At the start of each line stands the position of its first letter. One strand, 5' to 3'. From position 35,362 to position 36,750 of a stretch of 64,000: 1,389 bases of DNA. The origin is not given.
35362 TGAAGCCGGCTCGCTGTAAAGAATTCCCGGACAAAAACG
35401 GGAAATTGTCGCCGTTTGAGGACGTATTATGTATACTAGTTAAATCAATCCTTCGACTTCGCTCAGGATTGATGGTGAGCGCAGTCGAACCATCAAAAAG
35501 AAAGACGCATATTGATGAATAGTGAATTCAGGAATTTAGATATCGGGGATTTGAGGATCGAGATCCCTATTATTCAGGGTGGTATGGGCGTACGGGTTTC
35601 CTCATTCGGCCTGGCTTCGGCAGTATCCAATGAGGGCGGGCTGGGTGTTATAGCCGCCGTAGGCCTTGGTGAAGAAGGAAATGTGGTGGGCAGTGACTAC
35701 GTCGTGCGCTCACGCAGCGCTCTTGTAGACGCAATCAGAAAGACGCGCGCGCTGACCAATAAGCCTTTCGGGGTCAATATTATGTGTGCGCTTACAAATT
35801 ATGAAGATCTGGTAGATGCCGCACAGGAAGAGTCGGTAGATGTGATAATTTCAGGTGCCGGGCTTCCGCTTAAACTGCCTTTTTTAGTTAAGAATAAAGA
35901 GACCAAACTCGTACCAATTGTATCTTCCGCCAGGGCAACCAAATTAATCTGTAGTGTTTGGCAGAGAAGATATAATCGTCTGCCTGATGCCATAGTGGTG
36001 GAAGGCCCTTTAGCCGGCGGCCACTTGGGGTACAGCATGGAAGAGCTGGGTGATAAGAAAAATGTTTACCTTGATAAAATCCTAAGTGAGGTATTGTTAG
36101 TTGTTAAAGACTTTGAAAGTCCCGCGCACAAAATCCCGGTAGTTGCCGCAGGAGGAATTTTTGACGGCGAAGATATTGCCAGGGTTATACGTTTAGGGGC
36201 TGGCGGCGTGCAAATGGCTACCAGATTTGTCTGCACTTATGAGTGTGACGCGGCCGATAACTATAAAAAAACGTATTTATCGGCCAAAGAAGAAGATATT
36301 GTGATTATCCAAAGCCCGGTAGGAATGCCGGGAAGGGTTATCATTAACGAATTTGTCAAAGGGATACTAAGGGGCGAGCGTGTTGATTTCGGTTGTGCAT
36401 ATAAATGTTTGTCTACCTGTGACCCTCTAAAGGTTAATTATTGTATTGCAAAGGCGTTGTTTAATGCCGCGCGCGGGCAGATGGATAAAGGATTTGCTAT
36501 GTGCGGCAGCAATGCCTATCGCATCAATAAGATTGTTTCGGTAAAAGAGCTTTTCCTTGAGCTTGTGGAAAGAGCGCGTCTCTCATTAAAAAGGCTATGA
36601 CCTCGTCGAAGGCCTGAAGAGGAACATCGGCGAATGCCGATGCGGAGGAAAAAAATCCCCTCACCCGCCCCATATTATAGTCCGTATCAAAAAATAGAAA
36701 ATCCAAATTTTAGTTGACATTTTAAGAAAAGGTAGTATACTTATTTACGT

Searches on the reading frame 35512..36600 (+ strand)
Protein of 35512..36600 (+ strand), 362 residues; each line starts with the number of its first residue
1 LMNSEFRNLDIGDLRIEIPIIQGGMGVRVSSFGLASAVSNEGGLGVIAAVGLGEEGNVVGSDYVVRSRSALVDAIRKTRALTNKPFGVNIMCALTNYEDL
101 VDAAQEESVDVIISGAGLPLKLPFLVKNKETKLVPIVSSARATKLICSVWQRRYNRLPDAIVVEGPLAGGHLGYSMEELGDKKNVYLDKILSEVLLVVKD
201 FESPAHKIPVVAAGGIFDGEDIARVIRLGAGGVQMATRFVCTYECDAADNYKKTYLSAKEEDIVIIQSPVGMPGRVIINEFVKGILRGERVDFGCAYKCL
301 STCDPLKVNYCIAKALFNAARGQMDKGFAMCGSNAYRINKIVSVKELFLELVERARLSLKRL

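Call 41: search_protein_families(library=pfam, proteins=[window:35512-36600:+], max_evalue=1e-8)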
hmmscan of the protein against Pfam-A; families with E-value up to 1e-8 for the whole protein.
window:35512-36600:+ (362 aa): 1 family
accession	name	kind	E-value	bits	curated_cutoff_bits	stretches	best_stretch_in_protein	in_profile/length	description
PF03060.21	NMO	-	1.1e-59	202.9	28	1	14-353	8-330/331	Nitronate monooxygenase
